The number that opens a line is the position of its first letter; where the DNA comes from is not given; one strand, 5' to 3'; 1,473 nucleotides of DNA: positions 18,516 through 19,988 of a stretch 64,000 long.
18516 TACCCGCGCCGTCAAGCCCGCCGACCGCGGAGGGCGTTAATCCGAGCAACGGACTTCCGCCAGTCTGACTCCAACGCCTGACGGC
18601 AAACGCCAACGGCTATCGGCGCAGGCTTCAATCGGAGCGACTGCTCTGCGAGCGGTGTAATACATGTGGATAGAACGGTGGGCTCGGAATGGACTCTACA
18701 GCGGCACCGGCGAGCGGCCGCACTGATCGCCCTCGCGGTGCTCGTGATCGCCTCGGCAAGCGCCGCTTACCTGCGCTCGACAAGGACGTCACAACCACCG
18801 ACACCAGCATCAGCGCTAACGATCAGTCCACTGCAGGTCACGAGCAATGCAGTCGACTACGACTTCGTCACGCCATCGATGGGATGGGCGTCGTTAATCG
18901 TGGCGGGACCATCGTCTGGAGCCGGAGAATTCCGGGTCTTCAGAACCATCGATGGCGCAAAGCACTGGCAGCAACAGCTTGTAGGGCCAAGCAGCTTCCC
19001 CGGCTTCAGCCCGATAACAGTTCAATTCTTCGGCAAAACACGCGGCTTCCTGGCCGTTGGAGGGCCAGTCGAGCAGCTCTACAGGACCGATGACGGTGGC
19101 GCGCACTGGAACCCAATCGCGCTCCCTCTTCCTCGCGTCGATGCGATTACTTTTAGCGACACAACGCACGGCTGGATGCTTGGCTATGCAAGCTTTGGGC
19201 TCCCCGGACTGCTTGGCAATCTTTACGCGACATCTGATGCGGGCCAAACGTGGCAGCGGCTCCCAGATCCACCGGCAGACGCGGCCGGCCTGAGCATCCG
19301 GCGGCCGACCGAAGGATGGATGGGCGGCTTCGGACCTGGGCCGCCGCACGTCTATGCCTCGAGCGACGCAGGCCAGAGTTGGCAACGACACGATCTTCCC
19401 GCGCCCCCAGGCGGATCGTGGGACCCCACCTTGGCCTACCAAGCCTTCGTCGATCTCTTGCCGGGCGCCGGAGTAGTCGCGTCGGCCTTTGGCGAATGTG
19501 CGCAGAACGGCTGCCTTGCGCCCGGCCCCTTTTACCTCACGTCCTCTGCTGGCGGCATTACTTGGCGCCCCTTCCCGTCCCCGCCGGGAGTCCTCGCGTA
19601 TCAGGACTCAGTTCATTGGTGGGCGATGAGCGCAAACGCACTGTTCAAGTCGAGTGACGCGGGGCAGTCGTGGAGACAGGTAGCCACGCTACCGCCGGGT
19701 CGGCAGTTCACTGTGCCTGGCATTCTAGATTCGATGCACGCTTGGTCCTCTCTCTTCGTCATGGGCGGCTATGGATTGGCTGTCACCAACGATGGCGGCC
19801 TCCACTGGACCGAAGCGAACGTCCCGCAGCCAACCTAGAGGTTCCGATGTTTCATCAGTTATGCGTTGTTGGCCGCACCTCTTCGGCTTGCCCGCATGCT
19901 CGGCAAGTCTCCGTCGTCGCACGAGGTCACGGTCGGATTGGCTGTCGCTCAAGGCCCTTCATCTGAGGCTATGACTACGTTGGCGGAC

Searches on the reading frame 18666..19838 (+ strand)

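Call 37: search_protein_families(library=pfam, proteins=[window:18666-19838:+], max_evalue=0.01)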
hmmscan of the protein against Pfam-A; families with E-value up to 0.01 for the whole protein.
window:18666-19838:+ (390 aa): 3 families
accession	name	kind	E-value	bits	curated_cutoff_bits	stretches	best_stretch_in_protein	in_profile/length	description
PF15902.12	Sortilin-Vps10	-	8.5e-13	48.3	33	2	91-200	3-113/446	Sortilin, neurotensin receptor 3,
PF14870.12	PSII_BNR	-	7.5e-10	39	27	1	55-197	13-138/303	Photosynthesis system II assembly factor YCF48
PF02012.26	BNR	-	1.7e-07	30.6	27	0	187-198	1-12/12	BNR/Asp-box repeat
